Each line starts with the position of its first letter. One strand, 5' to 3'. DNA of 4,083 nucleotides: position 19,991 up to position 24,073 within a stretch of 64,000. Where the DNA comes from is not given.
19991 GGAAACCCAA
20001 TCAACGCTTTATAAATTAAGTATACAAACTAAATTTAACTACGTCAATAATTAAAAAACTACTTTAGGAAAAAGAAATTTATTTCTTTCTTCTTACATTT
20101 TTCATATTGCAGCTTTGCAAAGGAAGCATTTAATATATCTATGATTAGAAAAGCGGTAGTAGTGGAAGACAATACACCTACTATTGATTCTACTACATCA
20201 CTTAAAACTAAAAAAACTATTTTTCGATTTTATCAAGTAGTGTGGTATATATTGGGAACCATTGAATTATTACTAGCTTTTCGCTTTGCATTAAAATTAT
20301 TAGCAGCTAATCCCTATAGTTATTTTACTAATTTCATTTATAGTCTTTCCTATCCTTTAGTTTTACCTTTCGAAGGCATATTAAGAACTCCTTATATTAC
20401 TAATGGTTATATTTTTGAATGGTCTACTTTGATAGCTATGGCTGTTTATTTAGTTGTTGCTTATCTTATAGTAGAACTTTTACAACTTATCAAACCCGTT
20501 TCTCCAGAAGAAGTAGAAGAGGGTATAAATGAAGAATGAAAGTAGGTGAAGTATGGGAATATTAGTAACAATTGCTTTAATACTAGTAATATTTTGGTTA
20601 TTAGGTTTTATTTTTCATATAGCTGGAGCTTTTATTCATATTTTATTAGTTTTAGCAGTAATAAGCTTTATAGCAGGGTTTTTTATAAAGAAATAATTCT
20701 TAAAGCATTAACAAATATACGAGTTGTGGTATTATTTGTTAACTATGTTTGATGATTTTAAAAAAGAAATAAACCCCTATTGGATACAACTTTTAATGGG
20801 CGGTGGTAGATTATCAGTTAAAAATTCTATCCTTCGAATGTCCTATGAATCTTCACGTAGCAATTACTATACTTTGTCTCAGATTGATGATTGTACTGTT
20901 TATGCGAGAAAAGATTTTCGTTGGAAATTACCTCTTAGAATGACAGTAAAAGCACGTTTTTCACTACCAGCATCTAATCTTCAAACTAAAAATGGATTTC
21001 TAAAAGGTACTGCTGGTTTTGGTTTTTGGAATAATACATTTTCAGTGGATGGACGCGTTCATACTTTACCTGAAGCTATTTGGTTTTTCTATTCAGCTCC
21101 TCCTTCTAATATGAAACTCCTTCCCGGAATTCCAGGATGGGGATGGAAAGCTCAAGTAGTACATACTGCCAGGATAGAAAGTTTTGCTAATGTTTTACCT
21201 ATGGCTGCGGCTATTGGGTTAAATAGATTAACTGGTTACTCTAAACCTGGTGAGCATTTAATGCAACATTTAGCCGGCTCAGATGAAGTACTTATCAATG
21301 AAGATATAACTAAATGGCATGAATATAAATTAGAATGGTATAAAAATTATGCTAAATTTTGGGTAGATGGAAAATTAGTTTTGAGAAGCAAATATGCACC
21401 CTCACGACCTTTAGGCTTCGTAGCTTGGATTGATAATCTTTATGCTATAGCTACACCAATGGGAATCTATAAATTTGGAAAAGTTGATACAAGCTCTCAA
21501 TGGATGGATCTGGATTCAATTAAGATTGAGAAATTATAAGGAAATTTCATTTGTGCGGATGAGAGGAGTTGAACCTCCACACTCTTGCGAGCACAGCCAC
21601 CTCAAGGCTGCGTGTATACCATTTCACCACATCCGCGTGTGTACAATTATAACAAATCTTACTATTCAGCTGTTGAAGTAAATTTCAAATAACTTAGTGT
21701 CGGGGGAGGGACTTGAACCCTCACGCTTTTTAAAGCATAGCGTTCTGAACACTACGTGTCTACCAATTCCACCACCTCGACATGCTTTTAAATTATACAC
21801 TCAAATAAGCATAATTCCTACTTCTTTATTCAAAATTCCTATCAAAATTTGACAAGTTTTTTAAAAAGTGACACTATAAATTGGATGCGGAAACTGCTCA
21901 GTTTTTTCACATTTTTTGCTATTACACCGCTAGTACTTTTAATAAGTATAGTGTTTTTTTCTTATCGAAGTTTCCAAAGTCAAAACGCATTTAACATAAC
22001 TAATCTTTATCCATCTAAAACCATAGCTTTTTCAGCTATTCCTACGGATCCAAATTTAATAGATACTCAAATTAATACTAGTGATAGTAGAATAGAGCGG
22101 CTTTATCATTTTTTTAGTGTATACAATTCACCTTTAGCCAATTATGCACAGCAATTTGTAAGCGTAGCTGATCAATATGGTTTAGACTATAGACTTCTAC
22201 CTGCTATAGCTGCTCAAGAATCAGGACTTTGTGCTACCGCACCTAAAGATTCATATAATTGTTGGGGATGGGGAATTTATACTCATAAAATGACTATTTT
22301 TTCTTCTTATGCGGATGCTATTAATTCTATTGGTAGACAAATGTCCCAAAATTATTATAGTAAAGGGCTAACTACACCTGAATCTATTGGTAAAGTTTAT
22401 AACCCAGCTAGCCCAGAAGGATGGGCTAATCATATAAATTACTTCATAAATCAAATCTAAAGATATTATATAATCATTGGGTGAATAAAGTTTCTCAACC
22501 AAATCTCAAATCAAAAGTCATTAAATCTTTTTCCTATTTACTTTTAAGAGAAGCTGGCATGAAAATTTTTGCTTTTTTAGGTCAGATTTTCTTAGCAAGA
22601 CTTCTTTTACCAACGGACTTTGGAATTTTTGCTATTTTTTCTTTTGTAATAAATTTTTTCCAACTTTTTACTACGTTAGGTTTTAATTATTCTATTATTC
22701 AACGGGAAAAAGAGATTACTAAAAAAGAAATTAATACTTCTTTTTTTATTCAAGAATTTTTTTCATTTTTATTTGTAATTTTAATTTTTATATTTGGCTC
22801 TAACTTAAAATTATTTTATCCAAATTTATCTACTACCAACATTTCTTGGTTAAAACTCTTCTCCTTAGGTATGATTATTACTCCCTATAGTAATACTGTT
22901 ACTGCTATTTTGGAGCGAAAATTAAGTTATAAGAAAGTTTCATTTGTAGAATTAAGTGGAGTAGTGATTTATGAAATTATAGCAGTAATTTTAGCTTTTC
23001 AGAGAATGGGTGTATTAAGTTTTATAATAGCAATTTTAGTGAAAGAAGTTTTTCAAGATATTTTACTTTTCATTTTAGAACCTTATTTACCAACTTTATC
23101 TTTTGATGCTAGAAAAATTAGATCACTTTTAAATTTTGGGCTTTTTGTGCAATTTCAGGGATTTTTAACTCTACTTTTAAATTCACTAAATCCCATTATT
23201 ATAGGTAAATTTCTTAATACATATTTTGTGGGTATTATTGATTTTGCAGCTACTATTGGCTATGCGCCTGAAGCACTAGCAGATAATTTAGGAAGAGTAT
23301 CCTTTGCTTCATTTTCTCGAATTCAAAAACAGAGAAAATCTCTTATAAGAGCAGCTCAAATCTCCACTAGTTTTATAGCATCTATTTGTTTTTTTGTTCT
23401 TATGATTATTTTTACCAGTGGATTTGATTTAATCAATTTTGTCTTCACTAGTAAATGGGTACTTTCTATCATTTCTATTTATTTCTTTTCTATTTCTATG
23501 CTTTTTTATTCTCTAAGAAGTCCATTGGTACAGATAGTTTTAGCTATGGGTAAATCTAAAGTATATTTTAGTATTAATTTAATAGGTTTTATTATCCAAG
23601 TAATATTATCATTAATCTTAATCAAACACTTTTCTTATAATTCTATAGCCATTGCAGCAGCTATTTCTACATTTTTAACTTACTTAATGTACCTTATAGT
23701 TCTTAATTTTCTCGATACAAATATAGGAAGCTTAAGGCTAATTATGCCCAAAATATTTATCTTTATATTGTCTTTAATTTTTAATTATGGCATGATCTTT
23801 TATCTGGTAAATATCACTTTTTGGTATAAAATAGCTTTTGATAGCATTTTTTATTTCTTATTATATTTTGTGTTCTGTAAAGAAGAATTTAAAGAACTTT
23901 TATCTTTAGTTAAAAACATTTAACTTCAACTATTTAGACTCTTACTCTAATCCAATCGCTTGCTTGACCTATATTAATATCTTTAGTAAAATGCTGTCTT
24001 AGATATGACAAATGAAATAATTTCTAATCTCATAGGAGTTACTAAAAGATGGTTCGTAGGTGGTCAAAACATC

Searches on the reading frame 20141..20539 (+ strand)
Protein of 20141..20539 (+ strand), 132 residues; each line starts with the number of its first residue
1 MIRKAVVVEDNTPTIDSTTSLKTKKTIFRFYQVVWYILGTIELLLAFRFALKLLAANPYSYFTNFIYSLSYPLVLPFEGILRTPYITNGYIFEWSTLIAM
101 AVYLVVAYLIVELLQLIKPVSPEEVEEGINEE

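Call 87: search_protein_families(library=pfam, proteins=[window:20141-20539:+], max_evalue=10)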
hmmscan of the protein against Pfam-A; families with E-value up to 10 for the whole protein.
window:20141-20539:+ (132 aa): 2 families
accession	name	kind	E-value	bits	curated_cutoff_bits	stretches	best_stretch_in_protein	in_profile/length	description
PF02325.22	YGGT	-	5.9e-05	23.8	27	1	37-109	3-69/70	YGGT family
PF05884.17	ZYG-11_interact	-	0.019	14.9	25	1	21-86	154-218/295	Interactor of ZYG-11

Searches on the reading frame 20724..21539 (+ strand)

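Call 87: search_protein_families(library=pfam, proteins=[window:20724-21539:+], max_evalue=10)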
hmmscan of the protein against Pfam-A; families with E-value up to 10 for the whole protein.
window:20724-21539:+ (271 aa): 2 families
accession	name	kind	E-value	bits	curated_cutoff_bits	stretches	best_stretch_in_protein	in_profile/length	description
PF00722.28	Glyco_hydro_16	-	0.00048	20.1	22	1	194-225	107-138/175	Glycosyl hydrolases family 16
PF06439.18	3keto-disac_hyd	-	0.13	12.8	26.8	1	196-225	125-154/187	3-keto-disaccharide hydrolase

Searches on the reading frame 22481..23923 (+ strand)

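Call 87: search_protein_families(library=pfam, proteins=[window:22481-23923:+], max_evalue=10)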
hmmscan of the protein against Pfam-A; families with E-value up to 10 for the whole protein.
window:22481-23923:+ (480 aa): 2 families
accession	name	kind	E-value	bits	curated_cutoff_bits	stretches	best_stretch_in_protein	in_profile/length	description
PF13440.11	Polysacc_synt_3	-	9.1e-48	163.4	23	1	38-327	2-289/293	Polysaccharide biosynthesis protein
PF01943.22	Polysacc_synt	-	1.4e-14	54.7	28.2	1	14-275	2-267/274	Polysaccharide biosynthesis protein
